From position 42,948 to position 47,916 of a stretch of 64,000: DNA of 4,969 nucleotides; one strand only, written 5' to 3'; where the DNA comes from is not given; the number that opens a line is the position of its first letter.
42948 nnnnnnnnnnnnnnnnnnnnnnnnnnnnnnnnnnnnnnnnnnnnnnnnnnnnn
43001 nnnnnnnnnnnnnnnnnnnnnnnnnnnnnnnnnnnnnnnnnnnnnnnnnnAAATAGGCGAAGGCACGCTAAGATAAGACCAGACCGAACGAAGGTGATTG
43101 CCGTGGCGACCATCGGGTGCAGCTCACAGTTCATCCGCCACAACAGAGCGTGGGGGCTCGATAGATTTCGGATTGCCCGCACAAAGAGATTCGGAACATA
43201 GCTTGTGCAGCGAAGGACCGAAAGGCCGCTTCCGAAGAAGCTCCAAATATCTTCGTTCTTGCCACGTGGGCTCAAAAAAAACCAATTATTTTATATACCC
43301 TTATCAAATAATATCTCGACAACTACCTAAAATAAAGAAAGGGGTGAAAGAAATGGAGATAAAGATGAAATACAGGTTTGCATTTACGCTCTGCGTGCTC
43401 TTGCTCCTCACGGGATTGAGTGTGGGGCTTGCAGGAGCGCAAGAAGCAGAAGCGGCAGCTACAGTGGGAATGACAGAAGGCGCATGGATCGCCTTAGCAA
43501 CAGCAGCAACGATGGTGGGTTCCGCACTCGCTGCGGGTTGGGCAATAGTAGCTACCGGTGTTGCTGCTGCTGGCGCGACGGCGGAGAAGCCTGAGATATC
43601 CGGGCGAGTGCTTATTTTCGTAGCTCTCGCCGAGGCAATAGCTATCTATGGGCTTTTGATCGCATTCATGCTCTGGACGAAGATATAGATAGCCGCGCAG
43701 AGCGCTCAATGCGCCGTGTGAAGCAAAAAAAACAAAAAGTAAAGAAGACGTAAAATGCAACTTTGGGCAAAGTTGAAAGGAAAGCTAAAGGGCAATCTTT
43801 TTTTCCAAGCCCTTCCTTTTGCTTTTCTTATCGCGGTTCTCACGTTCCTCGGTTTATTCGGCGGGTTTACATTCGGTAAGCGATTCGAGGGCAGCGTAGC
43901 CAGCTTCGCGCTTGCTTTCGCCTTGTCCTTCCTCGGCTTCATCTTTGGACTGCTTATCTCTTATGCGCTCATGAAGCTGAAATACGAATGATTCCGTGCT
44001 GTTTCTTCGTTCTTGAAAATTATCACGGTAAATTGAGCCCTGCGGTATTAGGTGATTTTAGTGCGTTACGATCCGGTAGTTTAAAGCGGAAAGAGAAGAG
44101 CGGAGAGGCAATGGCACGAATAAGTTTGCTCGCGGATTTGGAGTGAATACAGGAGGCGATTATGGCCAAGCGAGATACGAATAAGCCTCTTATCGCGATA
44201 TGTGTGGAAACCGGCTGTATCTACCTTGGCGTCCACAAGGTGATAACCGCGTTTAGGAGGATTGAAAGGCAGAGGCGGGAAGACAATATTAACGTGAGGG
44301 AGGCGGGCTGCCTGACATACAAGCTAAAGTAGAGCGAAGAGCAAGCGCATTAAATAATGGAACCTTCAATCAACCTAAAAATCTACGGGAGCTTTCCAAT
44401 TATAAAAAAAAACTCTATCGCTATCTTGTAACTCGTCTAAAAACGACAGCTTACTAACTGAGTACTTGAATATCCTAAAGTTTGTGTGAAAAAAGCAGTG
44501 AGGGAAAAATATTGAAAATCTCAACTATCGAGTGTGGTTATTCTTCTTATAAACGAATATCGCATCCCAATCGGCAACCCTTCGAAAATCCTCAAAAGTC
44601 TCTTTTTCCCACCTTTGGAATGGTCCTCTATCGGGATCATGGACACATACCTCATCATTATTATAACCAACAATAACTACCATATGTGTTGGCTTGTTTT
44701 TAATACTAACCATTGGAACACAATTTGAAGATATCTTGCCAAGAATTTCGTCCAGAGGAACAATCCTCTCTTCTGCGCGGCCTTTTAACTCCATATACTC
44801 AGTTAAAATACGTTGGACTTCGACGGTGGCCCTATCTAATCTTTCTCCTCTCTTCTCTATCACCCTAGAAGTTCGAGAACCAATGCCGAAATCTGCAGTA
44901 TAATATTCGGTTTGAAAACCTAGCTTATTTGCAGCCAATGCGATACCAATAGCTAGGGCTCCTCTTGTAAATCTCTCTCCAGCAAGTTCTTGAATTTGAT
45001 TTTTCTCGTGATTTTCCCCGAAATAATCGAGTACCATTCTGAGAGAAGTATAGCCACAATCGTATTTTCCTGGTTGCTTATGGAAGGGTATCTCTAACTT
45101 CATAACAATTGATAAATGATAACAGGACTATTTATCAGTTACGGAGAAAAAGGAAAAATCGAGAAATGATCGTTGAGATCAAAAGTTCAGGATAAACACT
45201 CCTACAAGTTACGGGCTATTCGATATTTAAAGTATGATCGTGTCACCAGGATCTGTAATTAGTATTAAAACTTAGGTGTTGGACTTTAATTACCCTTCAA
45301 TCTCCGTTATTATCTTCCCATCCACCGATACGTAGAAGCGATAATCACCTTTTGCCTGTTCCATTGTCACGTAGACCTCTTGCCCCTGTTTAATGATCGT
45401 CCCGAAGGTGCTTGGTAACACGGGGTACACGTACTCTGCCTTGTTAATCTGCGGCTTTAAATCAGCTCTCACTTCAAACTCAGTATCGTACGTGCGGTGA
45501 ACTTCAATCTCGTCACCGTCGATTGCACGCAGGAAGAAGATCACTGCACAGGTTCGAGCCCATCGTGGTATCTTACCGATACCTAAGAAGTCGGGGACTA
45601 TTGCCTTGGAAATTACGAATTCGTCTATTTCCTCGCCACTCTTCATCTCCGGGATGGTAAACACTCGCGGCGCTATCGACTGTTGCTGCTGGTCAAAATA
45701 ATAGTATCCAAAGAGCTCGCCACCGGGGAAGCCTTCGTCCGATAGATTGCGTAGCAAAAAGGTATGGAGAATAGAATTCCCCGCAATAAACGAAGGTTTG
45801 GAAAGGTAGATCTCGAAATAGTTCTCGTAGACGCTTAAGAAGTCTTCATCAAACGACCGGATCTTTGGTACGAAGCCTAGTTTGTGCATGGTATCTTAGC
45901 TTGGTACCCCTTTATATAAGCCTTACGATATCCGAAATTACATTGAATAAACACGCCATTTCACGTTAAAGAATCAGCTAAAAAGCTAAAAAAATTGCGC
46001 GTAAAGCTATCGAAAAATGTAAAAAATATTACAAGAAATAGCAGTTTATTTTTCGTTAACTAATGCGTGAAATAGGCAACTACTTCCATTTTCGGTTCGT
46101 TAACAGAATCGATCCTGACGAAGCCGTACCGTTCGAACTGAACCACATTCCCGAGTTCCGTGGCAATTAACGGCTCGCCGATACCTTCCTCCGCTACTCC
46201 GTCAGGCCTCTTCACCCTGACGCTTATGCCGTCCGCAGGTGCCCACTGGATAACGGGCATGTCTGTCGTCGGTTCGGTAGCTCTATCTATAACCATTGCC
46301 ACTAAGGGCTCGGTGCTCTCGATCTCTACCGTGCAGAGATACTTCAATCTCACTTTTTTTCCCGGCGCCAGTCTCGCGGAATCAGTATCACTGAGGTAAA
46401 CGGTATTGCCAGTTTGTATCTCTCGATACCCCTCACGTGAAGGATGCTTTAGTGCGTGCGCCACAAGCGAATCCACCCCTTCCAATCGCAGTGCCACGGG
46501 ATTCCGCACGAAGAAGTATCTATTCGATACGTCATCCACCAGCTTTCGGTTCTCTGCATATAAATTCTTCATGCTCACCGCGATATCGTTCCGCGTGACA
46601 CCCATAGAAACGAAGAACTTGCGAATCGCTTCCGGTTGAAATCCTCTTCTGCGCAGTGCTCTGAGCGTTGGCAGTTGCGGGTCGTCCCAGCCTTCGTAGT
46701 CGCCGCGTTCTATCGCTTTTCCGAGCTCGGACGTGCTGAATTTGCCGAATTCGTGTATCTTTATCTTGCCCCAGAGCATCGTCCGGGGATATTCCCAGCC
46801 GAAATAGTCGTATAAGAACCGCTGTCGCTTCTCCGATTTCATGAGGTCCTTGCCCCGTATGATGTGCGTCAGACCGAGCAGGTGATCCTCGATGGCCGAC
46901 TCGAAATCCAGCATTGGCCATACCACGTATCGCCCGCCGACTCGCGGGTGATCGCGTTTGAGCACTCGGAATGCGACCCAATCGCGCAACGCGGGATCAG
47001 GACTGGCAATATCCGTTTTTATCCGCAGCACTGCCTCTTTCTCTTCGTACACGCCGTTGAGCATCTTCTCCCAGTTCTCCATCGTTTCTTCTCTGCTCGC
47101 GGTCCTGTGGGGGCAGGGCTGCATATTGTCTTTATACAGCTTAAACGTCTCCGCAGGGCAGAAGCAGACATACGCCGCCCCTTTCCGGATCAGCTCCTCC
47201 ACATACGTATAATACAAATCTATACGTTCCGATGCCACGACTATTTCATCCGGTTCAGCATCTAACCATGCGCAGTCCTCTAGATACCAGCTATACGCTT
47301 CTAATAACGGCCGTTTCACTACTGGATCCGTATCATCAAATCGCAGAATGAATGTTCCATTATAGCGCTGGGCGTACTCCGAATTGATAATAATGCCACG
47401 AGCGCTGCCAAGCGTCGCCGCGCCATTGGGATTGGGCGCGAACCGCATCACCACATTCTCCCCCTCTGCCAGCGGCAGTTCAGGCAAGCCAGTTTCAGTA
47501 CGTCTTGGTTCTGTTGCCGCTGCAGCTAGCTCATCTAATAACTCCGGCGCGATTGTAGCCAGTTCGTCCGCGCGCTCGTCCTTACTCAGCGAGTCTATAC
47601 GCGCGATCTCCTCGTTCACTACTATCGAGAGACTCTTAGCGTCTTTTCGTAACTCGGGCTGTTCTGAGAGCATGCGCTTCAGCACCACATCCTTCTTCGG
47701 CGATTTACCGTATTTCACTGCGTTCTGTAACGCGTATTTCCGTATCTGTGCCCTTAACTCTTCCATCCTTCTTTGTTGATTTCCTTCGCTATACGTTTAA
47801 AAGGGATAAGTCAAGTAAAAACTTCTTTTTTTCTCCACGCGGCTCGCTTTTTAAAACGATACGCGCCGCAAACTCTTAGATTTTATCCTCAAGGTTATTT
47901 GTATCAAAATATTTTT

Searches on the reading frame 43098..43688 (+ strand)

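Call 20: search_protein_families(library=pfam, proteins=[window:43098-43688:+], max_evalue=0.001)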
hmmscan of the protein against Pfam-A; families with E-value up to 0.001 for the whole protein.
window:43098-43688:+ (196 aa): 1 family
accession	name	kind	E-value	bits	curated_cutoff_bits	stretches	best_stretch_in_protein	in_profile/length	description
PF00137.26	ATP-synt_C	-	4.1e-13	49.8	24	1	134-192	2-60/60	ATP synthase subunit C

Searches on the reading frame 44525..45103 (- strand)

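Call 20: search_protein_families(library=pfam, proteins=[window:44525-45103:-], max_evalue=0.001)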
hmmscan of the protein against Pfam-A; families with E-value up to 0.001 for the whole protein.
window:44525-45103:- (192 aa): 4 families
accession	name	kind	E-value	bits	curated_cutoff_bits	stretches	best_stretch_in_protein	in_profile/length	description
PF03412.21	Peptidase_C39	-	9.7e-14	51.8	22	1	6-73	3-69/133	Peptidase C39 family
PF13529.12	Peptidase_C39_2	-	2e-11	45.1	24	1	3-157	1-142/143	Peptidase_C39 like family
PF09778.15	Guanylate_cyc_2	-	3.9e-09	36.6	28.1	1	6-129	2-126/212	Guanylylate cyclase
PF11814.14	DUF3335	-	1e-07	32.1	25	1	5-159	1-167/206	Peptidase_C39 like family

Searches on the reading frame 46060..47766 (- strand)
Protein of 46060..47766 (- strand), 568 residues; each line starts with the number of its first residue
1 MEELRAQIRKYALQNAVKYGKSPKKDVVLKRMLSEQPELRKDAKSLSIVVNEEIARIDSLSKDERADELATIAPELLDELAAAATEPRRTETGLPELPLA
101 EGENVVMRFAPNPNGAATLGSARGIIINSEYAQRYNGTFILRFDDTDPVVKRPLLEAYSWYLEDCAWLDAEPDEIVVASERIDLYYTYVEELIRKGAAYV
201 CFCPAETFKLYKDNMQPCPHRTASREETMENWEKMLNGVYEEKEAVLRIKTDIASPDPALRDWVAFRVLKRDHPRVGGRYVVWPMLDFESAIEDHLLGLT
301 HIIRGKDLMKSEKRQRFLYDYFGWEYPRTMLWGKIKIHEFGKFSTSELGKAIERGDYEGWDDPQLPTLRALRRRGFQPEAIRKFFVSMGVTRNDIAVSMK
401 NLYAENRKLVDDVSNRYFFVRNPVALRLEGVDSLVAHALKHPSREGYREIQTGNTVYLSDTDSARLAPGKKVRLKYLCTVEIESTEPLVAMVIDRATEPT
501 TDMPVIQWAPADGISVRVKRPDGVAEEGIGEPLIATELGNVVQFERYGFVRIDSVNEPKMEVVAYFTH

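Call 20: search_protein_families(library=pfam, proteins=[window:46060-47766:-], max_evalue=0.001)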
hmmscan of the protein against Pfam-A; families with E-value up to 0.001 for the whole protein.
window:46060-47766:- (568 aa): 3 families
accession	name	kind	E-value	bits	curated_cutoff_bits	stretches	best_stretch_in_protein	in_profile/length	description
PF00749.27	tRNA-synt_1c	-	1.4e-68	231.6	23.4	1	105-408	2-310/314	tRNA synthetases class I (E and Q), catalytic domain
PF03950.23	tRNA-synt_1c_C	-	1.8e-16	60.5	23.9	1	414-485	1-76/91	tRNA synthetases class I (E and Q), anti-codon binding domain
PF20974.2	tRNA-synt_1c_C2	-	1.7e-06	29.1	23.9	1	506-553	2-69/69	tRNA synthetases class I (E and Q), anti-codon binding domain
